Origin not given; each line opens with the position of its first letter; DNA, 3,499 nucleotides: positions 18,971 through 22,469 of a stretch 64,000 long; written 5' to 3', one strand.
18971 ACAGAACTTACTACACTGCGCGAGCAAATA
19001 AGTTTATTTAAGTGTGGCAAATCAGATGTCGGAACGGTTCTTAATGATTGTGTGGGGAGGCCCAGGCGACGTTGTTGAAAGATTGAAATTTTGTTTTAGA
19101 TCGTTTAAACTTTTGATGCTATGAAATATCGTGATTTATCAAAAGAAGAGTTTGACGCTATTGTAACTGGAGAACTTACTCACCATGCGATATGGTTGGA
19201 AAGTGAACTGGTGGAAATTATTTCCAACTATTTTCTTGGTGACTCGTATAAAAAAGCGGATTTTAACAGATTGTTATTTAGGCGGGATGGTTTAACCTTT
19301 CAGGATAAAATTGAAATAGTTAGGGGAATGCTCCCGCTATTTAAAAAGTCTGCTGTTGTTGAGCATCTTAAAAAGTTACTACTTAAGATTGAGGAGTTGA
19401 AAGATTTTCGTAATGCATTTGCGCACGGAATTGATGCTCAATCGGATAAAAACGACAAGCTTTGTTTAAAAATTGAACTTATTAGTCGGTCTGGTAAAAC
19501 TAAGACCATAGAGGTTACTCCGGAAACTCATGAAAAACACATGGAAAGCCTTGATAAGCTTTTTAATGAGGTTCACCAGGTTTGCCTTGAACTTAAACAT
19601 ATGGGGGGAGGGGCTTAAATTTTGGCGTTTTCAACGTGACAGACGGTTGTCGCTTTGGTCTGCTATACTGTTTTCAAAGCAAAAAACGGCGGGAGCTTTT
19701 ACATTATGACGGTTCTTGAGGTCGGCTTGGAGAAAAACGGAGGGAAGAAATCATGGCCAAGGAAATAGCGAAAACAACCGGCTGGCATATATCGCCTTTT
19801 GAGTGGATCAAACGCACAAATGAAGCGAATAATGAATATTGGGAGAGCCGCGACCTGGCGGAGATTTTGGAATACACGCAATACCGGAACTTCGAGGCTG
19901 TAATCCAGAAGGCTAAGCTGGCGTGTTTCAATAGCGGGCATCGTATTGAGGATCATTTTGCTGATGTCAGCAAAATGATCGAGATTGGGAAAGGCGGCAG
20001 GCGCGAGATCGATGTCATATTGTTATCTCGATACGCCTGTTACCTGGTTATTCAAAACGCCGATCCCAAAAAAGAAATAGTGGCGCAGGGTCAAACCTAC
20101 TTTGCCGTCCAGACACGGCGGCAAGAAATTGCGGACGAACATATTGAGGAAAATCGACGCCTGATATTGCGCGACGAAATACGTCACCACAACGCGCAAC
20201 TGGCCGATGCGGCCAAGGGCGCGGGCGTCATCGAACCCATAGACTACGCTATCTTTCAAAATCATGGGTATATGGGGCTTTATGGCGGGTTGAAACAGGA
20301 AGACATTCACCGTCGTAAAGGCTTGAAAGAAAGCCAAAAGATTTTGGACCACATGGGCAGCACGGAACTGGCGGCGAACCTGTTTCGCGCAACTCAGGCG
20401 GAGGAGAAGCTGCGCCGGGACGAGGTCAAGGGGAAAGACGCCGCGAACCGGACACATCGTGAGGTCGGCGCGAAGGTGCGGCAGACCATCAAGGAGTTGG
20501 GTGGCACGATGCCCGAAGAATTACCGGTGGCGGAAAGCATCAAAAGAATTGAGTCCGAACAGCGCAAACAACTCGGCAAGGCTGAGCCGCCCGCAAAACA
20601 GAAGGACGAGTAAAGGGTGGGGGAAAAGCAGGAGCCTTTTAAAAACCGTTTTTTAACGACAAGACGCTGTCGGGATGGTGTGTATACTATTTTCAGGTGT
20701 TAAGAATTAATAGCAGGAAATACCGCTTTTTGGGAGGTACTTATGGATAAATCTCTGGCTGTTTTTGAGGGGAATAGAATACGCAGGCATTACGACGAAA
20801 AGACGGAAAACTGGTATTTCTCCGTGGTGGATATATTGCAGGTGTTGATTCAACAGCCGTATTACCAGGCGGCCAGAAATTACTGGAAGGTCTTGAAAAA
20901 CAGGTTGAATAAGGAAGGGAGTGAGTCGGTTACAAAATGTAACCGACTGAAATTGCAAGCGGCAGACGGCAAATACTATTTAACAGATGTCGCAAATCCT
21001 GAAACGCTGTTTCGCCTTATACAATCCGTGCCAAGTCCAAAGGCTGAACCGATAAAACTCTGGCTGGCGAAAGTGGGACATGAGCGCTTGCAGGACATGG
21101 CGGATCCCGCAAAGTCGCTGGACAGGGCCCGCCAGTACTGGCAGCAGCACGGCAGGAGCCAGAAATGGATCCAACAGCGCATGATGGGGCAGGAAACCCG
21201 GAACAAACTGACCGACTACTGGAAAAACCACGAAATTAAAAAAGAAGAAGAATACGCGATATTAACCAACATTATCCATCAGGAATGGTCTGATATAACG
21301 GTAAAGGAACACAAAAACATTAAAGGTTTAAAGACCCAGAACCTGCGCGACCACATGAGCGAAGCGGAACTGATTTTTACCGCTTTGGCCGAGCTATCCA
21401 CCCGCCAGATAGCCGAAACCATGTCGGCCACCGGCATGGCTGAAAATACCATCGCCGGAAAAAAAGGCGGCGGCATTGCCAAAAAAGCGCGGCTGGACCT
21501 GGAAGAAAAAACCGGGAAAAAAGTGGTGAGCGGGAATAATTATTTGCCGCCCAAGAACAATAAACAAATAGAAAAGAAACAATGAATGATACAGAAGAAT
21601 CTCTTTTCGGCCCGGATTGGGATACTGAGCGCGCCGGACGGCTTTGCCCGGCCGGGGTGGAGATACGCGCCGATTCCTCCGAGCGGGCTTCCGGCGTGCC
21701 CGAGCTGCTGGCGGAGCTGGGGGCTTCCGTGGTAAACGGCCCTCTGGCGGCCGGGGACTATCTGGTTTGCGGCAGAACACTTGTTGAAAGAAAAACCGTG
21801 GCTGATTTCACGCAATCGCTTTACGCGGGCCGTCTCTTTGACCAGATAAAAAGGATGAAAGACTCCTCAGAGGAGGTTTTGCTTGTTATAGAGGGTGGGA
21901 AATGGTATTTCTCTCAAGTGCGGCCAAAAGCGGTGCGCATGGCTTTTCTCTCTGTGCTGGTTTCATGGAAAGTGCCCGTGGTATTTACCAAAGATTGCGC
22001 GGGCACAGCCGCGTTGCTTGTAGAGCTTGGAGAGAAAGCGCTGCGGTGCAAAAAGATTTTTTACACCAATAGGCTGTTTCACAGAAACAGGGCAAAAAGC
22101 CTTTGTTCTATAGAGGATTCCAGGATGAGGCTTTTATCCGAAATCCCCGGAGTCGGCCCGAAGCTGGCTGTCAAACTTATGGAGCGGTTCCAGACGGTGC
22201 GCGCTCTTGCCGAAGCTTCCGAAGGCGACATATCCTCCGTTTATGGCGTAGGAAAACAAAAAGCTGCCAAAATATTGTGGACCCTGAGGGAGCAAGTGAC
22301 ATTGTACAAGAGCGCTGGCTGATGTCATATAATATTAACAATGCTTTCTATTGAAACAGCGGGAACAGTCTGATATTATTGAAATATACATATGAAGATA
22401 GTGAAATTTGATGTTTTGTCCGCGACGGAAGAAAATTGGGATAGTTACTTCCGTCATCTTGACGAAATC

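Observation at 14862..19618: Nuclease-helicase with 7 HA repeats, a translationally coupled unknown ORF and an Rx4H protein: candidate uncharacterised defence or repair module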

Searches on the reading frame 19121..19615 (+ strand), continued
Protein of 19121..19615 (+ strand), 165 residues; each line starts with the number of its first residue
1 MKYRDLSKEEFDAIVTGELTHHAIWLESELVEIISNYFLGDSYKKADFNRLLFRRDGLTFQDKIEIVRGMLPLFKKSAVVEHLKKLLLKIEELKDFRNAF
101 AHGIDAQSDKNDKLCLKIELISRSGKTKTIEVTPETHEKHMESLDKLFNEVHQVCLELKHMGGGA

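Call 38: find_homologous_proteins(query=A1, max_evalue=0.001)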
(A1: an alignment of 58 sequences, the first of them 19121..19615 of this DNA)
Query A1 (58 sequences) (165 aa, profile of the alignment): 258 proteins with E <= 0.001 among 3047 candidates; the best 120 are listed.
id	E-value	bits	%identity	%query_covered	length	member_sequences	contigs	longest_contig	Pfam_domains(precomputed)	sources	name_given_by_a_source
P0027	4.5e-74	266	53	96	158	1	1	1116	-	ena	-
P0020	8.0e-74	265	57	92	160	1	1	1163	-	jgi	jgi:hypothetical protein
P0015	1.3e-73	264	60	92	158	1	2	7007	-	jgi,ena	-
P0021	2.1e-73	263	54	92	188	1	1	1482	-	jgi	-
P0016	5.6e-73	262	58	93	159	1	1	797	-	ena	-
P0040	7.5e-73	262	55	93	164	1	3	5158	-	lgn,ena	-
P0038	1.3e-72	261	51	96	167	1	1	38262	-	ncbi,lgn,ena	-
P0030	1.6e-72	260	56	93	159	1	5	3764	-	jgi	jgi:hypothetical protein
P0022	3.4e-72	259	54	96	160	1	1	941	-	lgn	-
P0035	5.8e-72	259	51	93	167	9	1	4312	-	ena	-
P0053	7.8e-72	258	52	98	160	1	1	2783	-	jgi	jgi:hypothetical protein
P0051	8.5e-72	258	52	96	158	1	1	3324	-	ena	-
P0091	2.0e-71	257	49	98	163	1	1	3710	-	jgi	jgi:hypothetical protein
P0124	3.5e-71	256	46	98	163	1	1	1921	-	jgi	-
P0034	9.6e-71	255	54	92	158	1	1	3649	-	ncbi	-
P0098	4.0e-70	253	49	96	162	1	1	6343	-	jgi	jgi:hypothetical protein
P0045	5.3e-70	252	51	94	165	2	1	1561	-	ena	-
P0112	2.9e-66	240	51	93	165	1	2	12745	-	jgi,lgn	-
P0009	5.7e-66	239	70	96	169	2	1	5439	-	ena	-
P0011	3.0e-65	237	69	96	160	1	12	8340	-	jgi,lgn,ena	-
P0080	6.0e-64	233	49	100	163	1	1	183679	-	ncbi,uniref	ncbi:hypothetical protein ACAX43_26705 [Paraburkholderia sp. IW21]|uniref:hypothetical protein n=1 T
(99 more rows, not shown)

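Call 39: search_protein_families(library=pfam, proteins=[P0015, P0027, P0030, P0038, P0053, P0045, P0080, P0098, P0123, P0112], max_evalue=1)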
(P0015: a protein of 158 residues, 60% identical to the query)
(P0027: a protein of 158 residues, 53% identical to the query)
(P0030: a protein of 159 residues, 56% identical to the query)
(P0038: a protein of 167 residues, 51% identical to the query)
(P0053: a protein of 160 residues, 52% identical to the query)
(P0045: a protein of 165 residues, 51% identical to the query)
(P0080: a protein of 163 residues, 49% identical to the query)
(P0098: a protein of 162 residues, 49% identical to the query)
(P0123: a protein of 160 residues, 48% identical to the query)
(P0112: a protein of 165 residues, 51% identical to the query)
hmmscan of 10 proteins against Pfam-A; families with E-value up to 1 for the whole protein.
P0015 (158 aa): 2 families
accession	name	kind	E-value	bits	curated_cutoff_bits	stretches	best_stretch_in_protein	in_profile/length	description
PF18735.6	HEPN_RiboL-PSP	-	0.00088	19.7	28.4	1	65-115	123-171/191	RiboL-PSP-HEPN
PF18737.6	HEPN_MAE_28990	-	0.071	13.7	26.8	1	2-106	70-176/211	MAE_28990/MAE_18760-like HEPN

P0027 (158 aa): 1 family
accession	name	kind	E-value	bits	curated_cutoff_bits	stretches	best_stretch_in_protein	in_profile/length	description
PF18735.6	HEPN_RiboL-PSP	-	0.0054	17.1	28.4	1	67-112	143-163/191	RiboL-PSP-HEPN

P0030 (159 aa): 1 family
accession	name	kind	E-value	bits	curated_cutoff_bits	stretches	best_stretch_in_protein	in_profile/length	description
PF18735.6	HEPN_RiboL-PSP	-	0.015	15.6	28.4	1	78-106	136-162/191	RiboL-PSP-HEPN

P0038 (167 aa): 2 families
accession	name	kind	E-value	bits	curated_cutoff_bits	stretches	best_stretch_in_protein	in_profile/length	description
PF18735.6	HEPN_RiboL-PSP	-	0.00042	20.7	28.4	1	31-106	47-162/191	RiboL-PSP-HEPN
PF18733.6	HEPN_LA2681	-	0.015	15.1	27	1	28-116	74-167/204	LA2681-like HEPN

P0053 (160 aa): 3 families
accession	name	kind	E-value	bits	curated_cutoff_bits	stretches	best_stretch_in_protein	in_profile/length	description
PF18735.6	HEPN_RiboL-PSP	-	0.0045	17.3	28.4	1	79-113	143-167/191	RiboL-PSP-HEPN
PF04218.19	CENP-B_N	-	0.053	13.6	21.2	0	55-68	4-17/53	CENP-B N-terminal DNA-binding domain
PF18737.6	HEPN_MAE_28990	-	0.066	13.8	26.8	1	87-110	155-182/211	MAE_28990/MAE_18760-like HEPN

P0045 (165 aa): 1 family
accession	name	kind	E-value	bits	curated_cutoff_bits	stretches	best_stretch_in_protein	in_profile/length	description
PF18735.6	HEPN_RiboL-PSP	-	0.022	15.1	28.4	1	68-152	126-186/191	RiboL-PSP-HEPN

P0080 (163 aa): 2 families
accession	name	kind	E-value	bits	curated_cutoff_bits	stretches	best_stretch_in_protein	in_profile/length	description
PF02604.26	PhdYeFM_antitox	-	0.0038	17.4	29.8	1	118-157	28-67/74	Antitoxin Phd_YefM, type II toxin-antitoxin system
PF22181.1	TarS_linker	-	0.062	14.1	27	0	114-157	33-78/100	Glycosyl transferase TarS linker domain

P0098 (162 aa): 2 families
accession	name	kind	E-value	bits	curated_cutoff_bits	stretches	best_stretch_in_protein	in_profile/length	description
PF18735.6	HEPN_RiboL-PSP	-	0.034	14.5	28.4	1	80-106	117-162/191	RiboL-PSP-HEPN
PF08285.16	DPM3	-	0.27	11.9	25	1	138-159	65-86/90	Dolichol-phosphate mannosyltransferase subunit 3 (DPM3)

P0123 (160 aa): 2 families
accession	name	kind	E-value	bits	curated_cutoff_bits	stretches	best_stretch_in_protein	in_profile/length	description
PF18735.6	HEPN_RiboL-PSP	-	0.038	14.3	28.4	1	85-110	143-163/191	RiboL-PSP-HEPN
PF20623.4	Sgo0707_N2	-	0.28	11.1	27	1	28-61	35-68/141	Sgo0707 N2 domain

P0112 (165 aa): 2 families
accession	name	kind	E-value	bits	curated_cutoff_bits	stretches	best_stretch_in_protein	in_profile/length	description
PF04108.17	ATG17_like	-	0.038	13.9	43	1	68-158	122-193/355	Autophagy protein ATG17-like domain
PF05542.16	DUF760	-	0.13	13.1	20.2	0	30-50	61-81/83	Protein of unknown function (DUF760)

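Call 61: find_encoding_contigs(protein=P0080, flank=7000, max_places=1)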
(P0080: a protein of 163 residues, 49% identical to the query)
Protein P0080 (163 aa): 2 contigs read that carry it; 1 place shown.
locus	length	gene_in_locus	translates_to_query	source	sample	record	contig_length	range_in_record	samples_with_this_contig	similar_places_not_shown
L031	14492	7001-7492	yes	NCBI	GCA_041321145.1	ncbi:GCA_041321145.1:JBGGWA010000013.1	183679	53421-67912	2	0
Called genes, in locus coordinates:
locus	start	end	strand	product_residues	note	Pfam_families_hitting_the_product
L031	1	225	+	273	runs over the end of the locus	-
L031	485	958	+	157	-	-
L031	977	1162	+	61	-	-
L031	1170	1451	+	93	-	-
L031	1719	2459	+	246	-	-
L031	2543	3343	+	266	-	PF14355:Abi_C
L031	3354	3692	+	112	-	-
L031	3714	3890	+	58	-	-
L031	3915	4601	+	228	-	-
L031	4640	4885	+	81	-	-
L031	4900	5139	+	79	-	-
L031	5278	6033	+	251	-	PF14355:Abi_C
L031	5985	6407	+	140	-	-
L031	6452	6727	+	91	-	-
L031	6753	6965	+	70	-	-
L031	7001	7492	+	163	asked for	-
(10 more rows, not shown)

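Call 62: find_encoding_contigs(protein=P0103, flank=7000, max_places=1)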
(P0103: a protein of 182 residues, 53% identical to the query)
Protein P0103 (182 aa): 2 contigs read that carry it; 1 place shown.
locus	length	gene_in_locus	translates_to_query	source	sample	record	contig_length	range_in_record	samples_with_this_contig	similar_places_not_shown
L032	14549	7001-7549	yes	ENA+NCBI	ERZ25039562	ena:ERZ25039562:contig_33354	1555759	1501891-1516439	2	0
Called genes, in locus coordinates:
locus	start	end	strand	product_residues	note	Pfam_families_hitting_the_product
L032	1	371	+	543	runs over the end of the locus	PF06609:TRI12, PF00083:Sugar_tr, PF07690:MFS_1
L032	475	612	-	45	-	-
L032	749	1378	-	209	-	PF07589:PEP_exosort_dom (weak)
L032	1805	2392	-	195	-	PF00589:Phage_integrase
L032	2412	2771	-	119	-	PF02899:Phage_int_SAM_1, PF13495:Phage_int_SAM_4 (weak)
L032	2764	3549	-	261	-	PF00589:Phage_integrase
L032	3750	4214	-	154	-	-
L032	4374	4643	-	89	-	-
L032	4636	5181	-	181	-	-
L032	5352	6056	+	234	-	-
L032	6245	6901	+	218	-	-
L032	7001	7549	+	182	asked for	-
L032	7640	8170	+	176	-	PF11578:DUF3237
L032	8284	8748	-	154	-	PF03928:HbpS-like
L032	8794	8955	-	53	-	-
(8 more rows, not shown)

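Call 63: find_encoding_contigs(protein=P0125, flank=7000, max_places=1)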
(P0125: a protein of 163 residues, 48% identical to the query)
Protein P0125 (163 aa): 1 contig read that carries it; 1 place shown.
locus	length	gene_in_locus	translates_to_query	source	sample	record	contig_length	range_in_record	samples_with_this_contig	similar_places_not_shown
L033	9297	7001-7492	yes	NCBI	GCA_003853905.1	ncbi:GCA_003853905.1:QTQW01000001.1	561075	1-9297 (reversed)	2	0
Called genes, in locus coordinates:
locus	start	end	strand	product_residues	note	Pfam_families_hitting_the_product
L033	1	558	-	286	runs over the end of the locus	PF01557:FAA_hydrolase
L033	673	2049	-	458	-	PF00034:Cytochrom_C, PF13442:Cytochrome_CBB3 (weak)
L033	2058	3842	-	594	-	PF00732:GMC_oxred_N, PF05199:GMC_oxred_C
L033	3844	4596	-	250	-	PF13618:Gluconate_2-dh3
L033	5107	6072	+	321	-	PF00378:ECH_1, PF16113:ECH_2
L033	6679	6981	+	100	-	-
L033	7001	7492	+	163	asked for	-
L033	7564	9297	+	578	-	?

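Call 64: find_encoding_contigs(protein=P0042, flank=7000, max_places=2)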
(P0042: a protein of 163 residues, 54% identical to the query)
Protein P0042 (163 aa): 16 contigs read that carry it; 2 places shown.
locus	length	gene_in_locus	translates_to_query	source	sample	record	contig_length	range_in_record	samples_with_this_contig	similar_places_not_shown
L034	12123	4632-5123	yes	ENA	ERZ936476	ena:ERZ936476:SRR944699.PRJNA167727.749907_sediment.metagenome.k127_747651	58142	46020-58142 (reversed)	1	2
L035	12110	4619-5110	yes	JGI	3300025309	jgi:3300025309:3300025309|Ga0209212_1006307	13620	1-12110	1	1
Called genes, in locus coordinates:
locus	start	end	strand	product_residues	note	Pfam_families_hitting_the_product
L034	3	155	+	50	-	?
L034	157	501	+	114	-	PF00338:Ribosomal_S10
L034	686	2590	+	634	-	PF13175:AAA_15, PF13476:AAA_23 (weak), PF13304:AAA_21, PF13175:AAA_15, PF12476:DUF3696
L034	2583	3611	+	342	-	-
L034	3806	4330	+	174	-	-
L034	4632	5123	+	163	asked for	-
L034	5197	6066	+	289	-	-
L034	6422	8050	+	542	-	-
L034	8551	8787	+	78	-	-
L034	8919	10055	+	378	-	PF00098:zf-CCHC (faint), PF21759:AIR2-like_ZnK4 (faint)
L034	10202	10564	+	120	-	PF07978:NIPSNAP (faint)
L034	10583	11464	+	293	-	-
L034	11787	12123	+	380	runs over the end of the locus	PF11141:DUF2914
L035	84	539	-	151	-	-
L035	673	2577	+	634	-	PF13175:AAA_15, PF13476:AAA_23 (weak), PF13304:AAA_21, PF13175:AAA_15, PF12476:DUF3696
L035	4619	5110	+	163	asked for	-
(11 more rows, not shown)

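Call 70: search_protein_families(library=phrogs, proteins=[window:19121-19615:+], max_evalue=0.01)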
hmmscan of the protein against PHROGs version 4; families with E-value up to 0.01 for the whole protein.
window:19121-19615:+ (165 aa): 0 families

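Call 73: find_related_loci(query=A1, collection=viral_contigs, flank=6000)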
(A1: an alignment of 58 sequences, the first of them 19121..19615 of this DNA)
Query A1 (165 aa) in viral_contigs; peptide patterns used: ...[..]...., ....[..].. (x = any residue, [..] = any of these).
63 stretches matched a pattern; 1 encode a relative of the query (tblastn E <= 1e-3); 1 distinct loci.
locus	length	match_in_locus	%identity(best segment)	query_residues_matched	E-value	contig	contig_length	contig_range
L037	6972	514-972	55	1-154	2e-51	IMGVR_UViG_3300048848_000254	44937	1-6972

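Call 93: search_dna_similar(query=window:19121-19615:+, collection=phages, mode=protein, max_rows=10, max_evalue=0.001)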
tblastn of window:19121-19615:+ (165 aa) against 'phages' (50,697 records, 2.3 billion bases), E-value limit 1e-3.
No match.

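Call 94: search_dna_similar(query=window:19121-19615:+, collection=plasmids, mode=protein, max_rows=10, max_evalue=0.001)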
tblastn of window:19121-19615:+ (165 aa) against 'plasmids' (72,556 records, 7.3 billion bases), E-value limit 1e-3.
No match.

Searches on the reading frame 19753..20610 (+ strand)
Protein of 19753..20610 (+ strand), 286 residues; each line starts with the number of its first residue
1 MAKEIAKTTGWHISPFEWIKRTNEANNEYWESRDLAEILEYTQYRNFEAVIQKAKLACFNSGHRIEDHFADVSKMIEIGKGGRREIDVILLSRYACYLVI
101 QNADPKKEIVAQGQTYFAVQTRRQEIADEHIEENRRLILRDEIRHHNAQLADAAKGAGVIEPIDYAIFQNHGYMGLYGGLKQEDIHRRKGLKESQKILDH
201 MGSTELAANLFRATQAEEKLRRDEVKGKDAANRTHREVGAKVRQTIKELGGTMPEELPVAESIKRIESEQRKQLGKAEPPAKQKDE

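Call 9: search_protein_families(library=pfam, proteins=[window:19753-20610:+], max_evalue=0.001)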
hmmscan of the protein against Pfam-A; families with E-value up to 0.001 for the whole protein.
window:19753-20610:+ (286 aa): 1 family
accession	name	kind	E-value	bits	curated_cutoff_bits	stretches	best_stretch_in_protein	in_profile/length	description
PF02498.22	Bro-N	-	2.4e-11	44.5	25.6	1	23-116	6-94/96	BRO family, N-terminal domain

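Call 69: search_protein_families(library=padloc, proteins=[window:19753-20610:+], max_evalue=0.001)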
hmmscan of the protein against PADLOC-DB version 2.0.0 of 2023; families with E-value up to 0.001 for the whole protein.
window:19753-20610:+ (286 aa): 5 families
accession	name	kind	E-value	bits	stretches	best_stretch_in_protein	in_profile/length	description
PDLC04919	PDC-S13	-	2.7e-116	385.7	1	12-278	9-274/281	-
PDLC03083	Specificity_I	-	2.1e-100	334.8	1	16-275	6-271/717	Type I specificity subunit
PDLC04918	PDC-S13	-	4.8e-72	240.5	2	151-276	82-208/214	-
PDLC04871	PDC-S05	-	1e-32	111.6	1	14-134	12-132/468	-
PDLC04920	PDC-S13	-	4.6e-14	50.4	1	135-270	140-273/286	-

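Call 70: search_protein_families(library=phrogs, proteins=[window:19753-20610:+], max_evalue=0.01)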
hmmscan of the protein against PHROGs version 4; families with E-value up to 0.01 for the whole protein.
window:19753-20610:+ (286 aa): 1 family
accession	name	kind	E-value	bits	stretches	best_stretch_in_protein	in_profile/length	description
phrog_8036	-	unknown function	6.6e-101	338.4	1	14-276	24-281/290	-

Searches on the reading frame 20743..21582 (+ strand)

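Call 9: search_protein_families(library=pfam, proteins=[window:20743-21582:+], max_evalue=0.001)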
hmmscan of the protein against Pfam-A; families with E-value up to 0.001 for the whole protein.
window:20743-21582:+ (280 aa): 1 family
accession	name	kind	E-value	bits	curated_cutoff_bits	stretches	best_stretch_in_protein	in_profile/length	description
PF02498.22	Bro-N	-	5.5e-08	33.7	25.6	1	15-110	3-92/96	BRO family, N-terminal domain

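Call 69: search_protein_families(library=padloc, proteins=[window:20743-21582:+], max_evalue=0.001)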
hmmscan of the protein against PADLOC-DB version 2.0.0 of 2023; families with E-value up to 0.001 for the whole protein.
window:20743-21582:+ (280 aa): 2 families
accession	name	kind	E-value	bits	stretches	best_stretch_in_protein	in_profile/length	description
PDLC04920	PDC-S13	-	1.6e-117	389.9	1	3-275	5-274/286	-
PDLC04841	PDC-S04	-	6.4e-27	92.9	1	3-110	5-112/292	-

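Call 70: search_protein_families(library=phrogs, proteins=[window:20743-21582:+], max_evalue=0.01)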
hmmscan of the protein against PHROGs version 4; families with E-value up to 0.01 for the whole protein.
window:20743-21582:+ (280 aa): 2 families
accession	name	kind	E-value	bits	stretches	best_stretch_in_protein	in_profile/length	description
phrog_15286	-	unknown function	2.4e-85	286.9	1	4-267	6-266/274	-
phrog_28094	-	unknown function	1.7e-09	38.8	1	210-267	1-58/66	-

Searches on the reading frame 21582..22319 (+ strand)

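Call 9: search_protein_families(library=pfam, proteins=[window:21582-22319:+], max_evalue=0.001)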
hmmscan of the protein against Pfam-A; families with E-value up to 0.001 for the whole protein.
window:21582-22319:+ (246 aa): 5 families
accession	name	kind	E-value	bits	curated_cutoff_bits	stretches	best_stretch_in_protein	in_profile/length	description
PF02732.21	ERCC4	-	3.1e-24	85.9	24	1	31-148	2-139/140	ERCC4 domain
PF14520.12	HHH_5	-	1.9e-13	51.1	27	1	183-237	2-57/57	Helix-hairpin-helix domain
PF12826.13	HHH_2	-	2.7e-10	40.7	27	1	188-236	8-56/64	Helix-hairpin-helix motif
PF00633.29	HHH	-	2.3e-05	24.4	24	0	207-233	3-29/30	Helix-hairpin-helix motif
PF01367.25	5_3_exonuc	-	0.00011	23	40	0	187-213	22-48/97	5'-3' exonuclease, C-terminal SAM fold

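Call 69: search_protein_families(library=padloc, proteins=[window:21582-22319:+], max_evalue=0.001)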
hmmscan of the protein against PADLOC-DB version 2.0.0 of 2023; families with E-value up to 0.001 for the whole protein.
window:21582-22319:+ (246 aa): 0 families

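Call 70: search_protein_families(library=phrogs, proteins=[window:21582-22319:+], max_evalue=0.01)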
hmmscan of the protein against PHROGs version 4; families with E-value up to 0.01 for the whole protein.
window:21582-22319:+ (246 aa): 1 family
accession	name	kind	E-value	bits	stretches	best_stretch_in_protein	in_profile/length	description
phrog_24545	-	DNA, RNA and nucleotide metabolism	7.5e-07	29.8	1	67-235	54-223/229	HNH endonuclease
